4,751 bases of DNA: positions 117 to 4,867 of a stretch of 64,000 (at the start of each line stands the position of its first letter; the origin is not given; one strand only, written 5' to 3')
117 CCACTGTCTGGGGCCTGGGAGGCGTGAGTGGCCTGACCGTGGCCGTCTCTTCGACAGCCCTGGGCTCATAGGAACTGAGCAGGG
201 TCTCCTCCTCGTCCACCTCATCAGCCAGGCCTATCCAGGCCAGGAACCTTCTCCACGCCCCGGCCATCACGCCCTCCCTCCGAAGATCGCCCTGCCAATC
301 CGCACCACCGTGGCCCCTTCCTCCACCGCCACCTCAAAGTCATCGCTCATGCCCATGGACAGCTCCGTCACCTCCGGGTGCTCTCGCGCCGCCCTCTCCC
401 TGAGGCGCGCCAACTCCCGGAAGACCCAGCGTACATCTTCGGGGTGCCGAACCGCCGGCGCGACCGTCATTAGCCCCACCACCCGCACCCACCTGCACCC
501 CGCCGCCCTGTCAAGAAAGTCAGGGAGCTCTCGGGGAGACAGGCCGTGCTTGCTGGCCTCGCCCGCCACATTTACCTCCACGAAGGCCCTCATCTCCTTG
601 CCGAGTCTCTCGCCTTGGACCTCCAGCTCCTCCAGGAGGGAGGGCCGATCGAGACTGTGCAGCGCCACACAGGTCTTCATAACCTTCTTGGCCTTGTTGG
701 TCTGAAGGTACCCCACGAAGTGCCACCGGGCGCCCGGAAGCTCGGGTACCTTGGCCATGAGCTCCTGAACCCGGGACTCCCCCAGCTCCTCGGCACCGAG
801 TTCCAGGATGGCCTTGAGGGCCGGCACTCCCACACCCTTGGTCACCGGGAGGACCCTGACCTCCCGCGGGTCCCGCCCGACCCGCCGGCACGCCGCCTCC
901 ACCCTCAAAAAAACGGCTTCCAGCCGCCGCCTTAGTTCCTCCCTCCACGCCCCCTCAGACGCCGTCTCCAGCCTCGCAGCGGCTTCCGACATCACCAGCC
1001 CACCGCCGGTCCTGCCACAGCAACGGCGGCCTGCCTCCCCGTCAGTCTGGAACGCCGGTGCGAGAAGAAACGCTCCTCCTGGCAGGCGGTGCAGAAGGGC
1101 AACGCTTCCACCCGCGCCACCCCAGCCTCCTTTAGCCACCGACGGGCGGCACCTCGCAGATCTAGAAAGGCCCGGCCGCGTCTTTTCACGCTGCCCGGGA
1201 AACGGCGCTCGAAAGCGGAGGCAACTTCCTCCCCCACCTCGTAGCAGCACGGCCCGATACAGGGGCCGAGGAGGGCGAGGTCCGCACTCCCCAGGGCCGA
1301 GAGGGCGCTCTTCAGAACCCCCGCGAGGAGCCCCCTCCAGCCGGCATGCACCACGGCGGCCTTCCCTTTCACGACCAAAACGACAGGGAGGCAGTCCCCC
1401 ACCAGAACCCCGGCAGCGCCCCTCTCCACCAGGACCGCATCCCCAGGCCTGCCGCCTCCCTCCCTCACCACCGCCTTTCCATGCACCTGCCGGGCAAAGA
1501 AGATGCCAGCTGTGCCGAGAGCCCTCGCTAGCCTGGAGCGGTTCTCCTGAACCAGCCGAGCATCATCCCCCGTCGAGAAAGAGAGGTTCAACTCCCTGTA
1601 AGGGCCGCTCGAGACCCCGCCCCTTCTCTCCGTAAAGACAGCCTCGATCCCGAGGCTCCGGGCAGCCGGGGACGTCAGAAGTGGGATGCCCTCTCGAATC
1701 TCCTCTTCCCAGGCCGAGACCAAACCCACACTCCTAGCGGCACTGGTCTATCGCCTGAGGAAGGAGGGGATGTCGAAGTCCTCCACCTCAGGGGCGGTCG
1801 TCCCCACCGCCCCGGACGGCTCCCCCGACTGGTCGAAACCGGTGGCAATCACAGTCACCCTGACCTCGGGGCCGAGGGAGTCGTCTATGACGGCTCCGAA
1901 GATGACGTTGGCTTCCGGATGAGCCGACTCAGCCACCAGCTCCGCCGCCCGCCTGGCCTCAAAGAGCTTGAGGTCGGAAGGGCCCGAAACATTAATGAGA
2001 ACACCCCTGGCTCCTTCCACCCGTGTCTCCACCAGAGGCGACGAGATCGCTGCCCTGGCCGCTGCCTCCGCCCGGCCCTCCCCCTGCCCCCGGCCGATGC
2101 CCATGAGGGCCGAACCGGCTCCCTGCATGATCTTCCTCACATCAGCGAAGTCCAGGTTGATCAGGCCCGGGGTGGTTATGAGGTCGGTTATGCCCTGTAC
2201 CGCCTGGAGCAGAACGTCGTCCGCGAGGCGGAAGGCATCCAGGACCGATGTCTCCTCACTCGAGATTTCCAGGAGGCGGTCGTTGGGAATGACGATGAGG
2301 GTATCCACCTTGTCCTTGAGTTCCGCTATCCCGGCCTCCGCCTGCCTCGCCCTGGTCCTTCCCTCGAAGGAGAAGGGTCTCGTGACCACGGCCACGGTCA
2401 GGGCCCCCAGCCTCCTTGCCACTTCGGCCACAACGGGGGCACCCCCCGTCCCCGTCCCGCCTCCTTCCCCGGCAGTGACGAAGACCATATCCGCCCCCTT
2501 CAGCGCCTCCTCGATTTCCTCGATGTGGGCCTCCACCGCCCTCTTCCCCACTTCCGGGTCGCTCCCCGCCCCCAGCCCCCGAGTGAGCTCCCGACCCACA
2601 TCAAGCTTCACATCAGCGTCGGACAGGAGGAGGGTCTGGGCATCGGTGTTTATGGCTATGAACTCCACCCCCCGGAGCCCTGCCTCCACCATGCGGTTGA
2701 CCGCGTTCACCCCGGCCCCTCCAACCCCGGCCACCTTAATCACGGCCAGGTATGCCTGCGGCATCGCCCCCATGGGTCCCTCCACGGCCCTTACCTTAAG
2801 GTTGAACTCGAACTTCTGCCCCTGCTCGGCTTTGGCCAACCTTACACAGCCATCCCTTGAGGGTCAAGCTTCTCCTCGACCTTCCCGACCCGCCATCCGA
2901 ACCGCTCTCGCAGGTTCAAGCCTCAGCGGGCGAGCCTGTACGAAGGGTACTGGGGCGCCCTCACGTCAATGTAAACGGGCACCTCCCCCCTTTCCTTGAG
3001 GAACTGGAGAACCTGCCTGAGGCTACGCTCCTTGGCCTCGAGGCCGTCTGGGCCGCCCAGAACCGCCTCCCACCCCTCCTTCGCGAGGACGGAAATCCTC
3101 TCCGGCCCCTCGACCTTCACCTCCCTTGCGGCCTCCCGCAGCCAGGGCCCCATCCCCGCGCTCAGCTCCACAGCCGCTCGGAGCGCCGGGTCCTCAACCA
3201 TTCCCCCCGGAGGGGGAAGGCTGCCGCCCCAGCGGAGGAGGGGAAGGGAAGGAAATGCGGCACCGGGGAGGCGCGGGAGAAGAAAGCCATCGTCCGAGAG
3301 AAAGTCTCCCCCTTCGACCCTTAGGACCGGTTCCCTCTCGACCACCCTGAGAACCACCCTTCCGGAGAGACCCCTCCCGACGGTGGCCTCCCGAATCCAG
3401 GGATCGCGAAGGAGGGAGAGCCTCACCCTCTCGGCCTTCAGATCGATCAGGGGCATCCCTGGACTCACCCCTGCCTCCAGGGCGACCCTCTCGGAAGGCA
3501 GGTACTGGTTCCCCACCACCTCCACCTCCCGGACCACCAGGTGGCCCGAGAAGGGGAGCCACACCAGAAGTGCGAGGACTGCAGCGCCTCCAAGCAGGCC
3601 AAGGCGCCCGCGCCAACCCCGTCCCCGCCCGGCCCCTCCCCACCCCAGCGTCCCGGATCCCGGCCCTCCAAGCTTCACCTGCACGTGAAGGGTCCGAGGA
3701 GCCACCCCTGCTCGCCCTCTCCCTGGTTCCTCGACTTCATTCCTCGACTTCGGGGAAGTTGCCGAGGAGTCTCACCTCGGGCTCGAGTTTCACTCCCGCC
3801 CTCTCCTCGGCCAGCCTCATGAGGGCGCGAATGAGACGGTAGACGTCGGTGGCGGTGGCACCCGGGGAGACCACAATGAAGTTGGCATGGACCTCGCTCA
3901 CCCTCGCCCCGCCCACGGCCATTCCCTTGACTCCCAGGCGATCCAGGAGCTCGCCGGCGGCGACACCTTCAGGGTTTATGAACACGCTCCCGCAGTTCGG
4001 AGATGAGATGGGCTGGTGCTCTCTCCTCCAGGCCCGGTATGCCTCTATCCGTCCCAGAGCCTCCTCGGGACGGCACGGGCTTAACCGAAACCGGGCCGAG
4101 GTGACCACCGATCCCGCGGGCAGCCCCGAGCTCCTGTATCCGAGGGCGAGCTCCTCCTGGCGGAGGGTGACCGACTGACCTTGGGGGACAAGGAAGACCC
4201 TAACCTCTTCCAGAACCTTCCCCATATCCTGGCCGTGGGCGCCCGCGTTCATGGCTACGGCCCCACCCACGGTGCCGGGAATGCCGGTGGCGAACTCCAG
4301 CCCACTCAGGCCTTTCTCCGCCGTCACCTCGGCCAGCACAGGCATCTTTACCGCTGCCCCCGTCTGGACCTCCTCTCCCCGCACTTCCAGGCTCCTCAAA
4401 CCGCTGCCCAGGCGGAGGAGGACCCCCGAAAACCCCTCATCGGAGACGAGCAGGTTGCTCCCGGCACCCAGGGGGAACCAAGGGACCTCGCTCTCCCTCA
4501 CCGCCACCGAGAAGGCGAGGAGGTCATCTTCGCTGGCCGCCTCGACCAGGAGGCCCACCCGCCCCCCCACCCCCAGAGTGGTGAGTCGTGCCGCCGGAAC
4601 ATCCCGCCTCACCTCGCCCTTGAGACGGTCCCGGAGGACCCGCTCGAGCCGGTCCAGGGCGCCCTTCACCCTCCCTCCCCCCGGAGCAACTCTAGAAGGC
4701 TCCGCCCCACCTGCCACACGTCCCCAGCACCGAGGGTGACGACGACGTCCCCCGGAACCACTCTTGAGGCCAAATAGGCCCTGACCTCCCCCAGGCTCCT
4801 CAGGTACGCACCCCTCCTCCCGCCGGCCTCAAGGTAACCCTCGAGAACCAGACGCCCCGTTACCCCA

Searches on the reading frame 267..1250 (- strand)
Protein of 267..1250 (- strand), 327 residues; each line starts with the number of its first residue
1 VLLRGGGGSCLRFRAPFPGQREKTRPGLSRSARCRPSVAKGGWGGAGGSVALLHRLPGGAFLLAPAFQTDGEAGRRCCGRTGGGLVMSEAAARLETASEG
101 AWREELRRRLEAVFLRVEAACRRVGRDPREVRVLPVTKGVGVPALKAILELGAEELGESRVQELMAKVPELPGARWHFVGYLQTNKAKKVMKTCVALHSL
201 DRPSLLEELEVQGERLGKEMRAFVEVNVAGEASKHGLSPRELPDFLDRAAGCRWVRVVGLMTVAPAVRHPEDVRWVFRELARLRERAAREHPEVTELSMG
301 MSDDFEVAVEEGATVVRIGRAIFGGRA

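Call 70: search_protein_families(library=pfam, proteins=[window:267-1250:-], max_evalue=0.00001)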
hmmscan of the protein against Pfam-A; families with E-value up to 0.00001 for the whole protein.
window:267-1250:- (327 aa): 1 family
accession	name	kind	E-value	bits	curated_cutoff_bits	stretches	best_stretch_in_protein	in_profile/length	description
PF01168.26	Ala_racemase_N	-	1.7e-17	64.3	24.1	1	130-326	20-219/220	Alanine racemase, N-terminal domain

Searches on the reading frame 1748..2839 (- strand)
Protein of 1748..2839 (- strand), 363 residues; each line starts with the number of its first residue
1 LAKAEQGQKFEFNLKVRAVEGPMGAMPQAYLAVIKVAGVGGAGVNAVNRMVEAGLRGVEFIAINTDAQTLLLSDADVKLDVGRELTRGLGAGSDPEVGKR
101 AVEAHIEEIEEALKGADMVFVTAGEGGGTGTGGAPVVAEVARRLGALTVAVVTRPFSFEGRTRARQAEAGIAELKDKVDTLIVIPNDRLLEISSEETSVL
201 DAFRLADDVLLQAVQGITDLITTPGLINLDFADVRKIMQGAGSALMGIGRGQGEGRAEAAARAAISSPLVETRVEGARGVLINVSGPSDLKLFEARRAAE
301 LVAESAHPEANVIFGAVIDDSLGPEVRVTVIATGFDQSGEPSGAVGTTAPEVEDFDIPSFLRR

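Call 70: search_protein_families(library=pfam, proteins=[window:1748-2839:-], max_evalue=0.00001)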
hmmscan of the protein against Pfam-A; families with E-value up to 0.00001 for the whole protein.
window:1748-2839:- (363 aa): 2 families
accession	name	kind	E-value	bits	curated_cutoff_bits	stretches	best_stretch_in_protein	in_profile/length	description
PF00091.31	Tubulin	-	5.3e-47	161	33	1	34-193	2-189/190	Tubulin/FtsZ family, GTPase domain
PF12327.13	FtsZ_C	-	4.7e-33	113.8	27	1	242-336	1-95/95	FtsZ family, C-terminal domain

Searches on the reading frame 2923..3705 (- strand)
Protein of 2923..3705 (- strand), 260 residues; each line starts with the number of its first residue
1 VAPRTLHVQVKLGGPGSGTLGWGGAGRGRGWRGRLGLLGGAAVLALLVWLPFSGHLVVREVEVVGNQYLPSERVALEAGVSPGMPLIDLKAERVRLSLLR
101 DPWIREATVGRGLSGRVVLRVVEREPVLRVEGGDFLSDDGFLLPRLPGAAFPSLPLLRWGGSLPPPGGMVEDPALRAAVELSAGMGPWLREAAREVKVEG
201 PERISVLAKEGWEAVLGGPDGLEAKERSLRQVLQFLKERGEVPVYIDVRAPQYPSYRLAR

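Call 70: search_protein_families(library=pfam, proteins=[window:2923-3705:-], max_evalue=0.00001)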
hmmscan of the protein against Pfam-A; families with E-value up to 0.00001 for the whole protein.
window:2923-3705:- (260 aa): 1 family
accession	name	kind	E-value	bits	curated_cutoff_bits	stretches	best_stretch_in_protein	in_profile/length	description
PF08478.15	POTRA_1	-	1.4e-12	48.1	23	1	58-124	3-69/69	POTRA domain, FtsQ-type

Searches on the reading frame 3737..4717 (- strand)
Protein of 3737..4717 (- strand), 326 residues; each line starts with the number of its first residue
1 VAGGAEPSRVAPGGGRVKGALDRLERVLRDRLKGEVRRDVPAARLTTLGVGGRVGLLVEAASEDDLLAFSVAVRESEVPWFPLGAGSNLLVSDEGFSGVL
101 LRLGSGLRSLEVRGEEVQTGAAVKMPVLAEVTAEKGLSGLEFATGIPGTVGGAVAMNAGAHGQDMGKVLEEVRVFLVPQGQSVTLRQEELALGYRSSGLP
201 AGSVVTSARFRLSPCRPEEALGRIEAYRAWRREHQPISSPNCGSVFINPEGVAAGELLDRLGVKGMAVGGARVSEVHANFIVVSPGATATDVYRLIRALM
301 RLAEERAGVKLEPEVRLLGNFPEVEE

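Call 70: search_protein_families(library=pfam, proteins=[window:3737-4717:-], max_evalue=0.00001)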
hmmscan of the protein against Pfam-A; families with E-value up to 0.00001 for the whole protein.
window:3737-4717:- (326 aa): 2 families
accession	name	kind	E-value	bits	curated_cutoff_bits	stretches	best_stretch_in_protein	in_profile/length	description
PF02873.21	MurB_C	-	4.4e-28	97.8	27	1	223-317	5-98/99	UDP-N-acetylenolpyruvoylglucosamine reductase, C-terminal domain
PF01565.28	FAD_binding_4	-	2.8e-21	76.1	26.4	1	56-185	3-138/139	FAD binding domain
